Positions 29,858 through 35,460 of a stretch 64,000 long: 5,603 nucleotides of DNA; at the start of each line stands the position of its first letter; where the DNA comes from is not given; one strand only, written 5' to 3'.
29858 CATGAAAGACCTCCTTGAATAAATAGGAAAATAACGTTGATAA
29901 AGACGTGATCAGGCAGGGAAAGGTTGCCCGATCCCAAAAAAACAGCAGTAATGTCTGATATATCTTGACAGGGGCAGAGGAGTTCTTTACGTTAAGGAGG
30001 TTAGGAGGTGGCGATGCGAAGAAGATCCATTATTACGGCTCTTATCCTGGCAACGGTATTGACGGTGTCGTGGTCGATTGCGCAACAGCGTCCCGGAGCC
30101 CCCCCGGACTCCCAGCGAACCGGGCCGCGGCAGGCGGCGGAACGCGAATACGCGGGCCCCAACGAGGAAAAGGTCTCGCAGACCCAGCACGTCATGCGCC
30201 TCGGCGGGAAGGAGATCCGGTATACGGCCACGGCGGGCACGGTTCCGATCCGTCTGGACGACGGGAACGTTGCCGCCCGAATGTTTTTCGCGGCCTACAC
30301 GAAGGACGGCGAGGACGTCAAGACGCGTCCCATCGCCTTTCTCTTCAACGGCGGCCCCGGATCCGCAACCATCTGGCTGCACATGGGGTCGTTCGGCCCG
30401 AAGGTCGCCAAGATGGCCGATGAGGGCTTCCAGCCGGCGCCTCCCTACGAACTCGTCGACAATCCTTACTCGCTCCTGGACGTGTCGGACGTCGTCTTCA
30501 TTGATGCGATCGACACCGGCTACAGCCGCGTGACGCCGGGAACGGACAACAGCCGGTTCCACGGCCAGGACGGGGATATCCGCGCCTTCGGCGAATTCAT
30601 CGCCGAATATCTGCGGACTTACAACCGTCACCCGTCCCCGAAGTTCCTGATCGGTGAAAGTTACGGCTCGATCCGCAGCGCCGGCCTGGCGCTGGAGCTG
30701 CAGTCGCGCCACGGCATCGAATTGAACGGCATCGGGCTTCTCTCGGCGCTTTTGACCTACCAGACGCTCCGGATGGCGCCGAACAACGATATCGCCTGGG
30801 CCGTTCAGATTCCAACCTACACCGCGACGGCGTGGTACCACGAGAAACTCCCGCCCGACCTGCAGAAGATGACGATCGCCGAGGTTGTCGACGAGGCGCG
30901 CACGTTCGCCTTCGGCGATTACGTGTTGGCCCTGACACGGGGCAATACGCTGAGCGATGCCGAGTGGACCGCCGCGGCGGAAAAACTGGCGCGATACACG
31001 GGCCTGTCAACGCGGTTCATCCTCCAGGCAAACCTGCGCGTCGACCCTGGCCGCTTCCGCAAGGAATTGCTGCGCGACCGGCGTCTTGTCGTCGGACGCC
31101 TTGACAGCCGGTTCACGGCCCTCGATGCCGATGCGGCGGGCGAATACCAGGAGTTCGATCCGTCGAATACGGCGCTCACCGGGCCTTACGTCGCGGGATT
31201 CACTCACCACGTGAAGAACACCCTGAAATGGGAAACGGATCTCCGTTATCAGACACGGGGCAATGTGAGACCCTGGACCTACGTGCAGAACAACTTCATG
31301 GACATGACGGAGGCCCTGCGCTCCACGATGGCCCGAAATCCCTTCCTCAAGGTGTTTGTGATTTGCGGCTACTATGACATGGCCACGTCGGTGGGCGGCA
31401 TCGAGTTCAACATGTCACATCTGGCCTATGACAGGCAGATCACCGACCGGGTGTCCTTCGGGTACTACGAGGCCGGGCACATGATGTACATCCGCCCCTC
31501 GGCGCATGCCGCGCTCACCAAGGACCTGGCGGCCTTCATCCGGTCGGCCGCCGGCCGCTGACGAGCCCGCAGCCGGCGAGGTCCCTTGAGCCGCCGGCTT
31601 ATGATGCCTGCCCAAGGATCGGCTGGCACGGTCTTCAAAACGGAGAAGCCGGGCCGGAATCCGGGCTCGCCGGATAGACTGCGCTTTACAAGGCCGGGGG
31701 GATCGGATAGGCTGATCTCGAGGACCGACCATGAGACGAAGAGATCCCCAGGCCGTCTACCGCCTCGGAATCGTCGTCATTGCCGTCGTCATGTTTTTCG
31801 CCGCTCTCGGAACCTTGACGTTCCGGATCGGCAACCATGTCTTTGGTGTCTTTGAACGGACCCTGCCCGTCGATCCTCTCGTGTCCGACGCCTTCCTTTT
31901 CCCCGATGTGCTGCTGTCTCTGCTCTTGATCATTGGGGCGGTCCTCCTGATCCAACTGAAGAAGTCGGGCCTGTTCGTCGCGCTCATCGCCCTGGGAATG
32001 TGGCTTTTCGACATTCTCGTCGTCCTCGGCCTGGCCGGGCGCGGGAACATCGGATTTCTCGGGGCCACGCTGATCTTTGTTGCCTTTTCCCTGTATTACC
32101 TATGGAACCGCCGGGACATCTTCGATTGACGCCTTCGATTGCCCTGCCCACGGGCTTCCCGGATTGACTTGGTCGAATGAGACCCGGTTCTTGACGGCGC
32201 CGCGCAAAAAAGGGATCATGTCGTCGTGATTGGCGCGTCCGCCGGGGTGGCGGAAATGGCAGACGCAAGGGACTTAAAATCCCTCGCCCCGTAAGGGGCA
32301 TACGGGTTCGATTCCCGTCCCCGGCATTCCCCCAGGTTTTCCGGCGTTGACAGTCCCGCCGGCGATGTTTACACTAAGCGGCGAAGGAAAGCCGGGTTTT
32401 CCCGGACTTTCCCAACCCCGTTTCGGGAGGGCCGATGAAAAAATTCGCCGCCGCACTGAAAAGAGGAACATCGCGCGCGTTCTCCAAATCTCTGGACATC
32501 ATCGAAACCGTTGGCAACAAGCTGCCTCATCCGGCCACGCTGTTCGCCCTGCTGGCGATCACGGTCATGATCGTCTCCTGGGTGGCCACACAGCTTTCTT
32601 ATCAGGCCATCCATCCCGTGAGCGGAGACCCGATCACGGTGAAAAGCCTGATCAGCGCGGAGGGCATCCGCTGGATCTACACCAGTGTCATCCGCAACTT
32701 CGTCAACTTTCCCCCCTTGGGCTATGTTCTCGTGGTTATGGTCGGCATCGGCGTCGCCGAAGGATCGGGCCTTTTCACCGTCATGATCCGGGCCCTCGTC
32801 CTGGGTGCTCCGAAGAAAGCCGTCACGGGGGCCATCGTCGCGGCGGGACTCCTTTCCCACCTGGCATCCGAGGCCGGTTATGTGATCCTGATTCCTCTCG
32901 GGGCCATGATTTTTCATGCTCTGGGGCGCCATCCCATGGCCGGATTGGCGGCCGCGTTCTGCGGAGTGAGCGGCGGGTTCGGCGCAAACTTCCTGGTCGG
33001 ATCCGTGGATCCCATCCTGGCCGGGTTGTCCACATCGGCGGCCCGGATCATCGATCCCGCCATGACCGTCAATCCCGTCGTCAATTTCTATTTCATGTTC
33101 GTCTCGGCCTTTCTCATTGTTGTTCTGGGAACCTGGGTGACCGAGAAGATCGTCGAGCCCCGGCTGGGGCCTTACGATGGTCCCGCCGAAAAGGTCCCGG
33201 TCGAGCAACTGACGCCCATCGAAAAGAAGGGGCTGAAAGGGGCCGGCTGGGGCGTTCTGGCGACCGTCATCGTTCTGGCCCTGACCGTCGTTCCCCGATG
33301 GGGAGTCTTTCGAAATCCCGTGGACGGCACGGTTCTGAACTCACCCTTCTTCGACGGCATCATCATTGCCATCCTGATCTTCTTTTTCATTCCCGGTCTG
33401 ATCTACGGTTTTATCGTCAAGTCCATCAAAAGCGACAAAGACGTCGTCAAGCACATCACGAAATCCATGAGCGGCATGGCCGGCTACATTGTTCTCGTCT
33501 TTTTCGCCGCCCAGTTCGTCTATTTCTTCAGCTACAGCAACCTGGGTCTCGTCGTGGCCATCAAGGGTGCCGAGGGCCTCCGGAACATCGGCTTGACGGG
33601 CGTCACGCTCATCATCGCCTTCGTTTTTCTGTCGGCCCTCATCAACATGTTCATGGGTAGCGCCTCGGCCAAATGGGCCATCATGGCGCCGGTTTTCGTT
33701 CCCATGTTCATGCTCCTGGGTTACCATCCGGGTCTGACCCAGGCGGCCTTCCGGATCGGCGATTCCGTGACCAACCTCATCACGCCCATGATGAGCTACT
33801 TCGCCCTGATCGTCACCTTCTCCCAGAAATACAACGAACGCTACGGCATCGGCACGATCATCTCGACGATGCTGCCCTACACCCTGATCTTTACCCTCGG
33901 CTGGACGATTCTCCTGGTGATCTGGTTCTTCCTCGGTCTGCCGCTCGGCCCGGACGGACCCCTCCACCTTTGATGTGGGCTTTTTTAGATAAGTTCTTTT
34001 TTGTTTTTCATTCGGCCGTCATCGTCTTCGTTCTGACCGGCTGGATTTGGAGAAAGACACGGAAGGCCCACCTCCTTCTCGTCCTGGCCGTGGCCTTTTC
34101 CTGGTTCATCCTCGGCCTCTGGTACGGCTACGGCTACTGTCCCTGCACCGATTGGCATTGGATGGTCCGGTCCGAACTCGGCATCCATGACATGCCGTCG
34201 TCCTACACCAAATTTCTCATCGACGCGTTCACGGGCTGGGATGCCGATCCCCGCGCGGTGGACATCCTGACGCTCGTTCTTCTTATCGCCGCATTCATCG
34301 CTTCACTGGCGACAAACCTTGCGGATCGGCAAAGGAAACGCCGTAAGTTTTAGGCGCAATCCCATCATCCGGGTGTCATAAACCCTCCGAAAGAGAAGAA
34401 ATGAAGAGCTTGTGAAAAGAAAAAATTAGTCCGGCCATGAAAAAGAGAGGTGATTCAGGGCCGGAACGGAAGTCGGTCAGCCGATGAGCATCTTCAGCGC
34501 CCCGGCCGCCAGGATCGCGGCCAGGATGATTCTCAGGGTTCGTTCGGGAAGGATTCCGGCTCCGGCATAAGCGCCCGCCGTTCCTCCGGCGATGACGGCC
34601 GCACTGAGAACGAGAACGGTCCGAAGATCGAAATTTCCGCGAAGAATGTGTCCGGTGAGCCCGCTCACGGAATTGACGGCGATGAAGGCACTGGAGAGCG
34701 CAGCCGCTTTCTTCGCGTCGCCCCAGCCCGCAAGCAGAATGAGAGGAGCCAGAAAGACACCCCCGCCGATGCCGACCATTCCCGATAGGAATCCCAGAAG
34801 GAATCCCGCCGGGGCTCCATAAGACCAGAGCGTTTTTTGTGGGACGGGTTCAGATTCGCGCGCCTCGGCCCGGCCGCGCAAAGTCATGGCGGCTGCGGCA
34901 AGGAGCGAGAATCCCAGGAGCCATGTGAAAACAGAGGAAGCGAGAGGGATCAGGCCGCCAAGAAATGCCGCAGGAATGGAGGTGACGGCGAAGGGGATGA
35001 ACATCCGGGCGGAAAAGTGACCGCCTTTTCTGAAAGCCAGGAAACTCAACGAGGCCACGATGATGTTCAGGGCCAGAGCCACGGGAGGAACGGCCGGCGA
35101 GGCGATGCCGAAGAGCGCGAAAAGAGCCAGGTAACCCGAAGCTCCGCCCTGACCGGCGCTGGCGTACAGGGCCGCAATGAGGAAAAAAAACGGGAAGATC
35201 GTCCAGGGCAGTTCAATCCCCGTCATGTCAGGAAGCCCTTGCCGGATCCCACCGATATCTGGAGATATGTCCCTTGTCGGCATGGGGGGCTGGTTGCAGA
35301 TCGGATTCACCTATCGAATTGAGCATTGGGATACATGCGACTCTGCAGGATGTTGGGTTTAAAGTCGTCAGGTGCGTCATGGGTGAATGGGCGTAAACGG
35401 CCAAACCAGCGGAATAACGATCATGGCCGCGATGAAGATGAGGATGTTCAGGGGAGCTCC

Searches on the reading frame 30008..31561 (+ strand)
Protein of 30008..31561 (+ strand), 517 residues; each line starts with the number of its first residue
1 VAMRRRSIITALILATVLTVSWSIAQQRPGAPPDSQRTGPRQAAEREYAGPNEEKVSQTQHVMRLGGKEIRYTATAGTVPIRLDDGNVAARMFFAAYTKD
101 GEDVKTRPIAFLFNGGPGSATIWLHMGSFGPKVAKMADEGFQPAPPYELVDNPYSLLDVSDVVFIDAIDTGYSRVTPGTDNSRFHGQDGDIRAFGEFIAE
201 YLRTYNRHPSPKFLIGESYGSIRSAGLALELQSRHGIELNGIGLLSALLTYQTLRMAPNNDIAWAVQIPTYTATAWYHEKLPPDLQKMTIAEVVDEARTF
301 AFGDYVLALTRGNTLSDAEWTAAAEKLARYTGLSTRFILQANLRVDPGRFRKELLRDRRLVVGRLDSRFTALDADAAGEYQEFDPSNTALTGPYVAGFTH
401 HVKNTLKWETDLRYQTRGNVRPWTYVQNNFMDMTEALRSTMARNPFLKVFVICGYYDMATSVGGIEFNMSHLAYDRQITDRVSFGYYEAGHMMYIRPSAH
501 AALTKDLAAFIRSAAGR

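Call 37: search_protein_families(library=pfam, proteins=[window:30008-31561:+], max_evalue=0.0001)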
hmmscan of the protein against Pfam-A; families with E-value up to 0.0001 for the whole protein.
window:30008-31561:+ (517 aa): 1 family
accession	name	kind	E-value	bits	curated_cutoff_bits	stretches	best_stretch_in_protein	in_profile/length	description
PF00450.28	Peptidase_S10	-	5.2e-10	39.7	21.9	1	89-235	23-161/420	Serine carboxypeptidase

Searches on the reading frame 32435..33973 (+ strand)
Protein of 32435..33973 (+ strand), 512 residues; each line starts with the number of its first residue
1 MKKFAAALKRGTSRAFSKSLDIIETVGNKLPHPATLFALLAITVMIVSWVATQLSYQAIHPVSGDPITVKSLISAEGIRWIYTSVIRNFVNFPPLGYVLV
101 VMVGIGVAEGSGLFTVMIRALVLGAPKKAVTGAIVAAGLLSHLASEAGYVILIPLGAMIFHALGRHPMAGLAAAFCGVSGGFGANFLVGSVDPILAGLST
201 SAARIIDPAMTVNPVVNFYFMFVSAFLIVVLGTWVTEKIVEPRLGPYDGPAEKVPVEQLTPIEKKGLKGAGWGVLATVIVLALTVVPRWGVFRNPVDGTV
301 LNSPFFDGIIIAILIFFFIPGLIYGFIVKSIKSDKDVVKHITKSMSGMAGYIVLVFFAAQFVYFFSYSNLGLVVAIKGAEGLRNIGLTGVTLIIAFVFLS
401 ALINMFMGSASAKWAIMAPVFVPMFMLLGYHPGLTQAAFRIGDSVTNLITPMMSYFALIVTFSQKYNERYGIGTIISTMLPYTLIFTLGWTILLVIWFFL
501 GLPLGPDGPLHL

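Call 37: search_protein_families(library=pfam, proteins=[window:32435-33973:+], max_evalue=0.0001)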
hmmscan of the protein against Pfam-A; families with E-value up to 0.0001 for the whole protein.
window:32435-33973:+ (512 aa): 3 families
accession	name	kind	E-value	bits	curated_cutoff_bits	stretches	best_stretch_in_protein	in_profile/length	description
PF03806.19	ABG_transport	-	2.2e-200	666.6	27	1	20-511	3-501/502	AbgT putative transporter family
PF02667.20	SCFA_trans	-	5.4e-08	32.7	27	1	332-492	295-452/453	Short chain fatty acid transporter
PF03553.21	Na_H_antiporter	-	2.1e-06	27.7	23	1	237-496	60-300/303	Na+/H+ antiporter family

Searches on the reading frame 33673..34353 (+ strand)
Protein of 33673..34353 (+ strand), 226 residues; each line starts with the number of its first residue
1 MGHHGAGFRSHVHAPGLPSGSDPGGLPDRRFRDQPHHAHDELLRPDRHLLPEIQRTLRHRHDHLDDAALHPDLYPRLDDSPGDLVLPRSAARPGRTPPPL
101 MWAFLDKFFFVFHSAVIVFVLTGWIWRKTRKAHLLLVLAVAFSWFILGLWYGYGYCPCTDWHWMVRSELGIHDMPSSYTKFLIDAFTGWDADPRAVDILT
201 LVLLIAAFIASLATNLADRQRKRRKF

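Call 37: search_protein_families(library=pfam, proteins=[window:33673-34353:+], max_evalue=0.0001)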
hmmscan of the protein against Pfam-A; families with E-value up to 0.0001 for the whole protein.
window:33673-34353:+ (226 aa): 1 family
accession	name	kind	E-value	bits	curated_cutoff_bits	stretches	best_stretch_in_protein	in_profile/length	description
PF10861.13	DUF2784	-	4.9e-18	65.6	29.7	1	104-212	2-105/109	Protein of Unknown function (DUF2784)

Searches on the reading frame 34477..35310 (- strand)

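Call 38: search_protein_families(library=pfam, proteins=[window:34477-35310:-], max_evalue=0.0001)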
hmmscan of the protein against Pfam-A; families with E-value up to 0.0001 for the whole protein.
window:34477-35310:- (277 aa): 1 family
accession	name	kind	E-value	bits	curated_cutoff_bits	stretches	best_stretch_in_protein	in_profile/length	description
PF01925.25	TauE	-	5e-33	115.2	32.6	1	39-274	2-237/237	Sulfite exporter TauE/SafE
